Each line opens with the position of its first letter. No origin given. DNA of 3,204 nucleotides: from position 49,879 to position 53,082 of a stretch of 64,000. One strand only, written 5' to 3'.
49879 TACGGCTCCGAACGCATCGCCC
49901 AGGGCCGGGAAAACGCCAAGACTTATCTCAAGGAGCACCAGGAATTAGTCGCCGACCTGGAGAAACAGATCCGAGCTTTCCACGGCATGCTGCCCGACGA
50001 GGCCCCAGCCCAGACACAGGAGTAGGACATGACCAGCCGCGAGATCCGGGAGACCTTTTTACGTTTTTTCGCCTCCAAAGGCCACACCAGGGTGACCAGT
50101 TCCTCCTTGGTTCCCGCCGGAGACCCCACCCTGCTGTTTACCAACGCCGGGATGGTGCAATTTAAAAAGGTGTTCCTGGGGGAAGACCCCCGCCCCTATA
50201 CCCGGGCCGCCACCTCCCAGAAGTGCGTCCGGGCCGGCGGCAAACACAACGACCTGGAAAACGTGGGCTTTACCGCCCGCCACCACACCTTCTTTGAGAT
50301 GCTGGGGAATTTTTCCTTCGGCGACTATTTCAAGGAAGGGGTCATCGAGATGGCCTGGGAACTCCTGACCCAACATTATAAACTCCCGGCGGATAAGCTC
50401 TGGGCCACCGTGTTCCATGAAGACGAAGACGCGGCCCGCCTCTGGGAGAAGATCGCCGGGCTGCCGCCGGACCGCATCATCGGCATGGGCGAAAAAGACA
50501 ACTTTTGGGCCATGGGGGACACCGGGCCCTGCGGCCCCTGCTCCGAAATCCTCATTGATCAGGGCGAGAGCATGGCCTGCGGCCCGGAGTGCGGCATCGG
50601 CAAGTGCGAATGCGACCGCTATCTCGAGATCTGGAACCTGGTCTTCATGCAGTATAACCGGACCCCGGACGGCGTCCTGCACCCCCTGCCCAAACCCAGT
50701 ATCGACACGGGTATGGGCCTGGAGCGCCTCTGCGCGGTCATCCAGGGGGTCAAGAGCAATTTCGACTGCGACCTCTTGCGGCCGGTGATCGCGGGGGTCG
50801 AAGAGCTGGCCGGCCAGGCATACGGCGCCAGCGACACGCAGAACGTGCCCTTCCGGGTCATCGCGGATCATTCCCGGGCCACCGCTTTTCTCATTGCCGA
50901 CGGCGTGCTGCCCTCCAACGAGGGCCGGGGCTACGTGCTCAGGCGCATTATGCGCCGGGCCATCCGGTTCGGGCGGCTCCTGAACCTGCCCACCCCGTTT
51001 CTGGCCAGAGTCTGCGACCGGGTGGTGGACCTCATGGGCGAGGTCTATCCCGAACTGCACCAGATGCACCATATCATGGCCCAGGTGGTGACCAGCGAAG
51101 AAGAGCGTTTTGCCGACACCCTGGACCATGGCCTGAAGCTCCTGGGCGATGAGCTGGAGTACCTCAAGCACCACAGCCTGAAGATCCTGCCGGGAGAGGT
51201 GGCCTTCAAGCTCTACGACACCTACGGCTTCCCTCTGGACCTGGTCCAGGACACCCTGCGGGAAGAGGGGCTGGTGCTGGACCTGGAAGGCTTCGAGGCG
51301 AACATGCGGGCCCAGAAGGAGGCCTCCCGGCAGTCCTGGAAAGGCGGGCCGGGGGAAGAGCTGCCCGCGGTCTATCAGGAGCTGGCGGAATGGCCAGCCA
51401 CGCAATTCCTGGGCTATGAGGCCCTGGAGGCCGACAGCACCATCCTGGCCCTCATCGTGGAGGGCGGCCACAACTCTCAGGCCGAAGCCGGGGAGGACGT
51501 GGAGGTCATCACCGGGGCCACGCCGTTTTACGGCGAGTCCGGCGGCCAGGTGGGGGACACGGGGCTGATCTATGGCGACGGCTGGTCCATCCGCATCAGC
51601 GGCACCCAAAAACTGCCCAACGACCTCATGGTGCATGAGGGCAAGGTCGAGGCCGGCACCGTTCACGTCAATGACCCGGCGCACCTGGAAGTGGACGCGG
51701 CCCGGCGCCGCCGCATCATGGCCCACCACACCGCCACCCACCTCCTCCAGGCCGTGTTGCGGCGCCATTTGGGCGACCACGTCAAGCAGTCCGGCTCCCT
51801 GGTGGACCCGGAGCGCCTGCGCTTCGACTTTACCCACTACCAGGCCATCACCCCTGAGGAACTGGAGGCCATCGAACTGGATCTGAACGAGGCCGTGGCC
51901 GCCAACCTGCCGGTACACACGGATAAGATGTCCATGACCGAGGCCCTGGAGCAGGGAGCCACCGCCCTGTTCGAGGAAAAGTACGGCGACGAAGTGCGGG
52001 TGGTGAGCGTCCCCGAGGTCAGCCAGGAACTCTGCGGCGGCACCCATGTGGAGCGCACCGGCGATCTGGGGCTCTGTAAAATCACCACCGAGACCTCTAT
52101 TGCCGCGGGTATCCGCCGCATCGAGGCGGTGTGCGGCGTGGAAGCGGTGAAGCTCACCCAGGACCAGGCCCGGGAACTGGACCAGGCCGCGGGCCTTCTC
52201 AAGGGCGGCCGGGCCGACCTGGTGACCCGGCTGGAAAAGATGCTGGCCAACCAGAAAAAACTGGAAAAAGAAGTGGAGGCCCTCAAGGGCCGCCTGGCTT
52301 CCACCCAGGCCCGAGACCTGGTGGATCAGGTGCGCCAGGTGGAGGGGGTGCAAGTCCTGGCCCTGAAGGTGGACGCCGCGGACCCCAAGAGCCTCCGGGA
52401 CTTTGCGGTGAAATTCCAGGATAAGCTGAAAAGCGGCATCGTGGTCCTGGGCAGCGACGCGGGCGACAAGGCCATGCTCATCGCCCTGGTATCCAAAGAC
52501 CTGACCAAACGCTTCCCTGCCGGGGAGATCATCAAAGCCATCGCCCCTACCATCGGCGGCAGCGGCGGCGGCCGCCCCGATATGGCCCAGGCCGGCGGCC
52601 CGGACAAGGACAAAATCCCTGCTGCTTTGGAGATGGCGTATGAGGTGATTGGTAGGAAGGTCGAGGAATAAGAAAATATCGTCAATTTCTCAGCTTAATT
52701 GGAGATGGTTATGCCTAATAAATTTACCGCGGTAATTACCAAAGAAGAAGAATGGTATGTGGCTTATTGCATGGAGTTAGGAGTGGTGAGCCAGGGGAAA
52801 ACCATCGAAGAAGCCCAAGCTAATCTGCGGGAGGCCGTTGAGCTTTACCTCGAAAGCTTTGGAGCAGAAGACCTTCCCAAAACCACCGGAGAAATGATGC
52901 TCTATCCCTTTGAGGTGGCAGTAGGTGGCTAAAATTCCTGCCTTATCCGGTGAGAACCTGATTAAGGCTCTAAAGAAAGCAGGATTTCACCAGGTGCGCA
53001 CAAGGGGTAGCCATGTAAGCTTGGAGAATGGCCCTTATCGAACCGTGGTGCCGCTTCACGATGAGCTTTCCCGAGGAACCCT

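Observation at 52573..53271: Same architecture at alaS: HicBA cassette flanked by duplicated alaS 3' ends exactly 600 nt apart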

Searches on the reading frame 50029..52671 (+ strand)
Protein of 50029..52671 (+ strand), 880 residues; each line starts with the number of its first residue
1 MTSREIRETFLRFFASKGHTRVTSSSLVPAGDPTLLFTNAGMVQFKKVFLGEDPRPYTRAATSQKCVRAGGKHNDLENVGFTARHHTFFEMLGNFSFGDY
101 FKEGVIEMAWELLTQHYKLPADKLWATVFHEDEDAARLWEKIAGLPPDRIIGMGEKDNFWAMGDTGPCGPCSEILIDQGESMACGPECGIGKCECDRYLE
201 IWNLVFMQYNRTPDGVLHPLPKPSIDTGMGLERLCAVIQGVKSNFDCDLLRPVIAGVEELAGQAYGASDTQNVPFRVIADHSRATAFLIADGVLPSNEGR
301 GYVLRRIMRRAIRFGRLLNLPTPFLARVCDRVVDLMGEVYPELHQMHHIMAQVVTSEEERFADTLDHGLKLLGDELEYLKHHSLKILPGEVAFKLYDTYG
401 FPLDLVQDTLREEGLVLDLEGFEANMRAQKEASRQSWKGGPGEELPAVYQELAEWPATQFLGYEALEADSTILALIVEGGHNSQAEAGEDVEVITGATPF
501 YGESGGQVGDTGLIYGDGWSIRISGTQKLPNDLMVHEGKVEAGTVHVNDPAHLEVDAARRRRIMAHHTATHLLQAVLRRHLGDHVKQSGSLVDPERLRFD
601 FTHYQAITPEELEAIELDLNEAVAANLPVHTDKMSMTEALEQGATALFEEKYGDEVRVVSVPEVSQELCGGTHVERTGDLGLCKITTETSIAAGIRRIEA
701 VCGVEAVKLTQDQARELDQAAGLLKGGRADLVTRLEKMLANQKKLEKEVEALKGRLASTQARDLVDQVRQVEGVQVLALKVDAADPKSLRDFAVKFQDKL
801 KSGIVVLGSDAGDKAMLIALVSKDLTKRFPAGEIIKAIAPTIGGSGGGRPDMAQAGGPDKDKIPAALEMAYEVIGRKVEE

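Call 7: find_related_loci(query=window:50029-52671:+, collection=genome_contigs, flank=6000)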
Query window:50029-52671:+ (880 aa) in genome_contigs; peptide patterns used: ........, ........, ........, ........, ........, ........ (x = any residue, [..] = any of these).
600 stretches matched a pattern (row limit reached: there are more); 576 encode a relative of the query (tblastn E <= 1e-3); the best 80 are kept; 80 distinct loci.
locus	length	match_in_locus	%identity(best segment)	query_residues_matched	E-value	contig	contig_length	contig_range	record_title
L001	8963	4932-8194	88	1-879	0e+0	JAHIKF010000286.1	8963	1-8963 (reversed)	MAG: Proteobacteria bacterium isolate KR13_N1.mb.39 KR13_N1.mb.39_k141_140677, whole genome shotgun sequence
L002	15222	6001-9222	89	1-879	0e+0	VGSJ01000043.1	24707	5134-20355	MAG: Deltaproteobacteria bacterium isolate K_DeepCast_150m_m2_098 K_DeepCast_150m_m2_098_Ga0194126_10003512, whole genom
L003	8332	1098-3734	89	1-879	0e+0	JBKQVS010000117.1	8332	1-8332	MAG: Desulfobaccales bacterium isolate SEr3G3H3I__bin_140 SEr3G3H3I_000000267961, whole genome shotgun sequence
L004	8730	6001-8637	78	1-879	0e+0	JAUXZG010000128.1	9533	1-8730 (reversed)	MAG: Desulfobaccales bacterium isolate C18_maxbin.032 C18_k141_279928, whole genome shotgun sequence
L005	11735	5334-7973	78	1-879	0e+0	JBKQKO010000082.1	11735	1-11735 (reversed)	MAG: Desulfobaccales bacterium isolate CRr1A1B1C__bin_77 CRr1A1B1C_000000263100, whole genome shotgun sequence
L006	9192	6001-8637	76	1-879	0e+0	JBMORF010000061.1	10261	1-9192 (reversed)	MAG: Thermodesulfobacteriota bacterium isolate Betzabe_MAG173 MAG173_61, whole genome shotgun sequence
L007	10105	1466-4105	71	1-880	0e+0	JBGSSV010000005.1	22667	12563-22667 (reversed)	MAG: Chthoniobacterales bacterium isolate JTS-AC390 k141_2782760, whole genome shotgun sequence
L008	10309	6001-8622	72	1-874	0e+0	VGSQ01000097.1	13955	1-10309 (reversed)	MAG: Deltaproteobacteria bacterium isolate K_DeepCast_250m_m2_102 K_DeepCast_250m_m2_102_Ga0194125_10009001, whole genom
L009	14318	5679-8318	80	1-879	0e+0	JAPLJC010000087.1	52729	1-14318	MAG: Deltaproteobacteria bacterium isolate LacPavin_0920_WC90_MAG_58_11 LacPavin_0920_WC90_scaffold_164399, whole genome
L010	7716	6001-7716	90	1-572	0e+0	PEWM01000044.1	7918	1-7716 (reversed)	MAG: Deltaproteobacteria bacterium CG07_land_8_20_14_0_80_60_11 CG07_land_8_20_14_0.80_scaffold_12172_c, whole genome sh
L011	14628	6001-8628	56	1-876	0e+0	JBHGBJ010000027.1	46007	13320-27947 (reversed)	MAG: Thermodesulfobacteriota bacterium isolate SBS.BIN.12 SBSBIN12_contig_27, whole genome shotgun sequence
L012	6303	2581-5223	55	1-878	0e+0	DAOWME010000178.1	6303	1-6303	MAG TPA_asm: Deltaproteobacteria bacterium isolate CSMAG_2994 CSMAG_2994_k141_134729_length_6303_cov_428.6401, whole gen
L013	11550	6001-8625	57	1-874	0e+0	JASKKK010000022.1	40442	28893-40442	MAG: Desulfuromonadales bacterium isolate DJKA54_ANT-KO_bin.13 scaffold_131, whole genome shotgun sequence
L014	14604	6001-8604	57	1-867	0e+0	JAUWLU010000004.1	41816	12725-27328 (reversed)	MAG: Desulfuromonadales bacterium isolate CSMAG_2380 CSMAG_2380_k141_1614533_length_41816_cov_8.9960, whole genome shotg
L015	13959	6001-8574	56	1-857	0e+0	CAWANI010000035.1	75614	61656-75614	MAG: uncultured delta proteobacterium isolate MFD02923.bin.2.91 genome assembly, contig: contig_8017, whole genome shotg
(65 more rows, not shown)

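Call 60: search_protein_families(library=pfam, proteins=[L002:3350-3562:+, L002:3556-3747:+], max_evalue=0.01)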
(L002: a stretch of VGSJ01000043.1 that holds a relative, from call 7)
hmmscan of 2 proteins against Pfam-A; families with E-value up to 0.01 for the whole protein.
L002:3350-3562:+ (70 aa): 1 family
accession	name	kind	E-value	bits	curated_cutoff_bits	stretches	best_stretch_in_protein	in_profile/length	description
PF21748.3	UPF0150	-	0.00056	20.2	27.3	1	11-46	16-51/64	UPF0150-like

L002:3556-3747:+ (63 aa): 1 family
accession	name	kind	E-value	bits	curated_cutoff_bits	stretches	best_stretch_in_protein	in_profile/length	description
PF07927.17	HicA_toxin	-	3.3e-09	37.1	27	1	5-59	2-58/58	HicA toxin of bacterial toxin-antitoxin,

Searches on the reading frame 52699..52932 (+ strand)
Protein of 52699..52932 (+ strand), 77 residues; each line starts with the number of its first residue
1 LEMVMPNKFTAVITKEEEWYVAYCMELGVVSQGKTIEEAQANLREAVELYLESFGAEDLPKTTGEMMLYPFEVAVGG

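Call 5: search_protein_families(library=pfam, proteins=[window:52699-52932:+], max_evalue=0.01)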
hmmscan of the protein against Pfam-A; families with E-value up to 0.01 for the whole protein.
window:52699-52932:+ (77 aa): 4 families
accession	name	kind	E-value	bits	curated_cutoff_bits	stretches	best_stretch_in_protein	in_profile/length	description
PF24113.1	DUF7387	-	5.9e-06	27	27.9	1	12-52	16-56/85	Family of unknown function (DUF7387)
PF21748.3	UPF0150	-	2.6e-05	24.5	27.3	1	14-51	15-53/64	UPF0150-like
PF15919.11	HicB_lk_antitox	-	0.0016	19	27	1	28-54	22-48/123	HicB_like antitoxin of bacterial toxin-antitoxin system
PF12910.14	PHD_like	-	0.0065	16.9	27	1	13-53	62-102/141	Antitoxin of toxin-antitoxin, RelE / RelB, TA system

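Call 67: search_solved_structures(query=window:52711-52932:+, max_evalue=1)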
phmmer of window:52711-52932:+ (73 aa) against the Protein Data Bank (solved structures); distinct sequences matched with E-value up to 1: 3.
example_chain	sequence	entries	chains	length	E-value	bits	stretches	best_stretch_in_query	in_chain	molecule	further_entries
2yzt_A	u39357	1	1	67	0.0066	20.1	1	3-53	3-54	Putative uncharacterized protein TTHA1756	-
7yjw_A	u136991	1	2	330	0.037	17.7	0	37-63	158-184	Membrane protein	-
2dsy_A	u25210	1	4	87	0.073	16.8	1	8-62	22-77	Hypothetical protein TTHA0281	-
